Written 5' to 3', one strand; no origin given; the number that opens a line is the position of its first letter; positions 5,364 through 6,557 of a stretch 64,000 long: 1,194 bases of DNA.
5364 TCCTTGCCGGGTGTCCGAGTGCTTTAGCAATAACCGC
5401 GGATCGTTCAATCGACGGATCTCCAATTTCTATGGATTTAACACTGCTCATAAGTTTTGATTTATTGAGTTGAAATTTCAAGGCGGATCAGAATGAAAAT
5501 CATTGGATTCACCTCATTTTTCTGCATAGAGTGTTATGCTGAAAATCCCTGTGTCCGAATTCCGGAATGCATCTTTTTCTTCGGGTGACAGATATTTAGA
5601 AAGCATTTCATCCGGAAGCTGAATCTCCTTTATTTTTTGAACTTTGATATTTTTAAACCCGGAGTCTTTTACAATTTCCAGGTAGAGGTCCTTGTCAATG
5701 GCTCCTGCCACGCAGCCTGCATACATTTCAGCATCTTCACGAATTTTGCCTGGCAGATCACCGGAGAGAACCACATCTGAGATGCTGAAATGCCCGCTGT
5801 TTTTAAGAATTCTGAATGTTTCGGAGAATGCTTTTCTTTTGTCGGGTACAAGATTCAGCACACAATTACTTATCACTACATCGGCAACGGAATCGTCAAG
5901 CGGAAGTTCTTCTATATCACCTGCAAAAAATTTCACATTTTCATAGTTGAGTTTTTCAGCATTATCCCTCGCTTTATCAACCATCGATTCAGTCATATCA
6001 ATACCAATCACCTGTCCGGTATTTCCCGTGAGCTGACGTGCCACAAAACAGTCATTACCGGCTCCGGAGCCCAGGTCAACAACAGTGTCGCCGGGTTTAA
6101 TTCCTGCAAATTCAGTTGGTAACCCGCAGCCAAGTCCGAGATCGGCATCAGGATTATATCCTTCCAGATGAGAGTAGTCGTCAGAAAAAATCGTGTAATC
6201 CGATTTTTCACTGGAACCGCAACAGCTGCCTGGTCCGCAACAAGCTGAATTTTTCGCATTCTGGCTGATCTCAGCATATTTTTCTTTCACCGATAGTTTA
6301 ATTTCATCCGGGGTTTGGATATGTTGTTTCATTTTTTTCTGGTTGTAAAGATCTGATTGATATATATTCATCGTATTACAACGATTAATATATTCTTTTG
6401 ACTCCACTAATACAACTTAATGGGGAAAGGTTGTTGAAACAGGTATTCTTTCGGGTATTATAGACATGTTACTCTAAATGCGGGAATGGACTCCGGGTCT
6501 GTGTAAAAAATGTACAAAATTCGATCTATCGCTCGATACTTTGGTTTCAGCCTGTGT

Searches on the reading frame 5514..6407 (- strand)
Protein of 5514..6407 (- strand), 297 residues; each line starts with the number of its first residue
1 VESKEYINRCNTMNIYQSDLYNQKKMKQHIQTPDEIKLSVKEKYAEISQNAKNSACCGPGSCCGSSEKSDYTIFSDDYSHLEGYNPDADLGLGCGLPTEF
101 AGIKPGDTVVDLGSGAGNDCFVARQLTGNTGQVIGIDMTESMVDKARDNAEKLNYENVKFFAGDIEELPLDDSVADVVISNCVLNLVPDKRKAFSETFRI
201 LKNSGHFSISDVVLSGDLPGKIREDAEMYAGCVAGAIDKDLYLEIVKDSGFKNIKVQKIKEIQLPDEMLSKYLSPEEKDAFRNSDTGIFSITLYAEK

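Call 72: search_protein_families(library=pfam, proteins=[window:5514-6407:-], max_evalue=0.00001)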
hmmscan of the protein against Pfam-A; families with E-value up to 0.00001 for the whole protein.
window:5514-6407:- (297 aa): 10 families
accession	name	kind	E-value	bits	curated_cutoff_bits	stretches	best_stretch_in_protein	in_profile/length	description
PF13847.12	Methyltransf_31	-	6.5e-40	136.6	27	1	103-248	1-143/145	Methyltransferase domain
PF08241.18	Methyltransf_11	-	5.2e-20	72.3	21.2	1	110-208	1-94/95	Methyltransferase domain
PF13649.12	Methyltransf_25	-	7.9e-20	71.8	27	1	109-205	1-97/97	Methyltransferase domain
PF01209.24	Ubie_methyltran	-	3.4e-16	59.8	20.1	1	101-209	43-151/233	ubiE/COQ5 methyltransferase family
PF08242.18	Methyltransf_12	-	1.1e-11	45.7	30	1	110-207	1-98/98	Methyltransferase domain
PF01135.25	PCMT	-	3.3e-10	40.5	20.3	1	98-164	66-132/210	Protein-L-isoaspartate(D-aspartate) O-methyltransferase (PCMT)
PF13489.12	Methyltransf_23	-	1.9e-08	34.6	27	1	100-217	16-124/164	Methyltransferase domain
PF13679.12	Methyltransf_32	-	1.6e-06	28.6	27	1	106-170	26-94/143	Methyltransferase domain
PF01728.25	FtsJ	-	3.5e-06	27.5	24.1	1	101-180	17-97/181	FtsJ-like methyltransferase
PF06325.19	PrmA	-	3.6e-06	27.1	22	1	103-211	159-260/296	Ribosomal protein L11 methyltransferase (PrmA)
